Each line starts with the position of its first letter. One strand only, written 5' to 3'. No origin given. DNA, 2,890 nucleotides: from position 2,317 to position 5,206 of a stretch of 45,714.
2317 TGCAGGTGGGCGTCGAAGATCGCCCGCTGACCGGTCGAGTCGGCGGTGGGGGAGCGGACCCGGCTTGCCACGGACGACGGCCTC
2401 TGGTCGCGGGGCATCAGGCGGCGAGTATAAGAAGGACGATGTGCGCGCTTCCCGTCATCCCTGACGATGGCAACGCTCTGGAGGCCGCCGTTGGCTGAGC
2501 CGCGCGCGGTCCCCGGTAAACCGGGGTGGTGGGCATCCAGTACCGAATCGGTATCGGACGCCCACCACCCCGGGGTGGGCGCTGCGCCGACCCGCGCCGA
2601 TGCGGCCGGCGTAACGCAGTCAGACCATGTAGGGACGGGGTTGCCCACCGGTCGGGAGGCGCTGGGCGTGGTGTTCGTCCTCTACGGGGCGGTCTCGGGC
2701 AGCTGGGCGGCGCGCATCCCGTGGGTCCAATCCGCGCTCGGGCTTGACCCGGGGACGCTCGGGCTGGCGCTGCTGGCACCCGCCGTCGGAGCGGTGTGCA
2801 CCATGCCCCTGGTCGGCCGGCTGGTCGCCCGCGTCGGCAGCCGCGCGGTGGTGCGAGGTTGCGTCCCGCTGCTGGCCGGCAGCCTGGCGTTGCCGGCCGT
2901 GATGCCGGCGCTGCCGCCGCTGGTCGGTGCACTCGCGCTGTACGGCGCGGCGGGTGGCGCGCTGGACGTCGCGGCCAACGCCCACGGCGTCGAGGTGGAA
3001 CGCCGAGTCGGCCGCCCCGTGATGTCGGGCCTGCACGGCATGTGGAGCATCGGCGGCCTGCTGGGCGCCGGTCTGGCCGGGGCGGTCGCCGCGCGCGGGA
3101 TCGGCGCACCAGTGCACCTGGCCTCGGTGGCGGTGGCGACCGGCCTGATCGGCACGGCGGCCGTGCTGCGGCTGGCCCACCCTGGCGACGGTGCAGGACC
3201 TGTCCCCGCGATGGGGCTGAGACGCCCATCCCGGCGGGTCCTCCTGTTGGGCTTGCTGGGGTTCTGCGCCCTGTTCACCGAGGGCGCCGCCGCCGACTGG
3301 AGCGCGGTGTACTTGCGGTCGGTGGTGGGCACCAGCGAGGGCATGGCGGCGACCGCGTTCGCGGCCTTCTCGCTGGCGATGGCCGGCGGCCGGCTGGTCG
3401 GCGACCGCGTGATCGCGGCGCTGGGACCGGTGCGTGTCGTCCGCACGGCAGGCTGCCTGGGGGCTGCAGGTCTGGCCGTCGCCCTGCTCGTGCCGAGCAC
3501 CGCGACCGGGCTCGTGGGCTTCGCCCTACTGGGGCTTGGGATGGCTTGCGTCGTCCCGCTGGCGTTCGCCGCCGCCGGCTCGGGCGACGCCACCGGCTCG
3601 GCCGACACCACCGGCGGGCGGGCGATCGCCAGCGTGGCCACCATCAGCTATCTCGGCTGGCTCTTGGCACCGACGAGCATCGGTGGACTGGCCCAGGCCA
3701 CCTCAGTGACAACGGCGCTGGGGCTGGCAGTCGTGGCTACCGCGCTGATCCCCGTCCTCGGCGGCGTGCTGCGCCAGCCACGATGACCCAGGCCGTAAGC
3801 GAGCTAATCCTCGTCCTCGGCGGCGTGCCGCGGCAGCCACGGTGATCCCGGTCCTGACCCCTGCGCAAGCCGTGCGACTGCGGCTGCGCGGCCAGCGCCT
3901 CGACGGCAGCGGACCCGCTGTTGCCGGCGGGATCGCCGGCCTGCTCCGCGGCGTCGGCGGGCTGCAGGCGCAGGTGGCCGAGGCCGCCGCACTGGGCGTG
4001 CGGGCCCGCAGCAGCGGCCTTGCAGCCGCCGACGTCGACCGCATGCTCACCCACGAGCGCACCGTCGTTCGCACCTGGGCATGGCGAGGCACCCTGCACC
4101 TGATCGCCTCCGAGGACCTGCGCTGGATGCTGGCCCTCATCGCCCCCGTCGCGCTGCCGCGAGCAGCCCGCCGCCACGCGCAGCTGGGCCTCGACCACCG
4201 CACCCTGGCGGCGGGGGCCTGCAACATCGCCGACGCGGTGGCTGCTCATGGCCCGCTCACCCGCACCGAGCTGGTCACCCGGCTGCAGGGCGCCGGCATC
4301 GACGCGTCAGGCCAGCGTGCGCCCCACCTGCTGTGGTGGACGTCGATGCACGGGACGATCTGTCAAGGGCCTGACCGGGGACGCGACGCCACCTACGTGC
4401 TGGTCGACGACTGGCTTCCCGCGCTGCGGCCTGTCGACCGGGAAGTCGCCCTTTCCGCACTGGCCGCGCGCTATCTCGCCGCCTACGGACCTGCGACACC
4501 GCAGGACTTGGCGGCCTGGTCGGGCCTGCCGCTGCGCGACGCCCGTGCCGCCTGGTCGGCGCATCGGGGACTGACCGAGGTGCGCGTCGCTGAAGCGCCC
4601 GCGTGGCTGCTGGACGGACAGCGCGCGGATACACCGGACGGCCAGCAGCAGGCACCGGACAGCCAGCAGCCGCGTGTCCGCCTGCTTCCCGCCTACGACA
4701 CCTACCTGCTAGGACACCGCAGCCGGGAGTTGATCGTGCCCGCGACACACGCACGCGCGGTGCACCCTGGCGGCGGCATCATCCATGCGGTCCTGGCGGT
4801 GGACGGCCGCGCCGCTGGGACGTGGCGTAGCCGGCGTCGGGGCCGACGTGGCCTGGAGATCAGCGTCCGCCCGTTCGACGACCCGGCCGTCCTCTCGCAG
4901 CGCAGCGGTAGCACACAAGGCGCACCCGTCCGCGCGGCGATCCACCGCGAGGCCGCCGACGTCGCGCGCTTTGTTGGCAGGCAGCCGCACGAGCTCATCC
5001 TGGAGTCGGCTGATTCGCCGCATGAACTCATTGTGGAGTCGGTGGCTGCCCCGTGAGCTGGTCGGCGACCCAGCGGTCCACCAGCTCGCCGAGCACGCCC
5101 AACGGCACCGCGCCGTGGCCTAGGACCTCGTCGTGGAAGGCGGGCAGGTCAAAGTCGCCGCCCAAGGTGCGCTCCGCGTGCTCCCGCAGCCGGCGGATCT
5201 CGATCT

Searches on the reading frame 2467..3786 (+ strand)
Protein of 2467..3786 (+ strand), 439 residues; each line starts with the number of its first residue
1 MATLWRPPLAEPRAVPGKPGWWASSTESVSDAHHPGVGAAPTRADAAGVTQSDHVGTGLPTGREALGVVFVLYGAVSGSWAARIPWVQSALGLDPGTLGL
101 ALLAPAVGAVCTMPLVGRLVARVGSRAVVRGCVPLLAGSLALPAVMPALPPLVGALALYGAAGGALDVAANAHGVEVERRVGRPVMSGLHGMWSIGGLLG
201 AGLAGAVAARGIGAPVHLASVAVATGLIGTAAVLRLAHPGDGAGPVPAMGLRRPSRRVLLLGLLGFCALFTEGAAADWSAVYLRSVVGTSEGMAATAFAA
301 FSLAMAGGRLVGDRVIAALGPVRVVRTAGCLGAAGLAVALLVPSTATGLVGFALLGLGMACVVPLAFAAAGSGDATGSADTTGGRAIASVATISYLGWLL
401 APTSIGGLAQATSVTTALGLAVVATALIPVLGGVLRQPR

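Call 24: search_protein_families(library=pfam, proteins=[window:2467-3786:+])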
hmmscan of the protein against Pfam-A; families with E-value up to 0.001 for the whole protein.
window:2467-3786:+ (439 aa): 1 family
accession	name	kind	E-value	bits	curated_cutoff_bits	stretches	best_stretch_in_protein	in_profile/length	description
PF07690.21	MFS_1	-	3e-18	66.3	33.4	1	68-402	4-347/347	Major Facilitator Superfamily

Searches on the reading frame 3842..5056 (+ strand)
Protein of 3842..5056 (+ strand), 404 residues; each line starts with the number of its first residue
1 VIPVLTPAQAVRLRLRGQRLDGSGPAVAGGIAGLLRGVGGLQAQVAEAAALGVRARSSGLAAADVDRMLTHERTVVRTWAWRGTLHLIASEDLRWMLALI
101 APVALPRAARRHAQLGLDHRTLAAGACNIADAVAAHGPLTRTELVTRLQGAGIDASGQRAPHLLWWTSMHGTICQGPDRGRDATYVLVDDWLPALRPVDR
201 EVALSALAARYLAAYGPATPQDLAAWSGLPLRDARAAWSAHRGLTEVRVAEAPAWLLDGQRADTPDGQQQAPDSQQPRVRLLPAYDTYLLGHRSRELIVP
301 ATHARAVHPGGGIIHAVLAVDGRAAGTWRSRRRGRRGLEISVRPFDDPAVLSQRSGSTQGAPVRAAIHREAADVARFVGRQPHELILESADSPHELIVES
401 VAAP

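Call 24: search_protein_families(library=pfam, proteins=[window:3842-5056:+])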
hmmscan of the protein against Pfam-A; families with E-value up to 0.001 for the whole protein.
window:3842-5056:+ (404 aa): 1 family
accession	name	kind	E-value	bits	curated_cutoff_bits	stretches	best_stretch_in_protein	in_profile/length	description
PF06224.18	AlkZ-like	-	1.2e-62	212.9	25.9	1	35-377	1-329/329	DNA glycosylase AlkZ-like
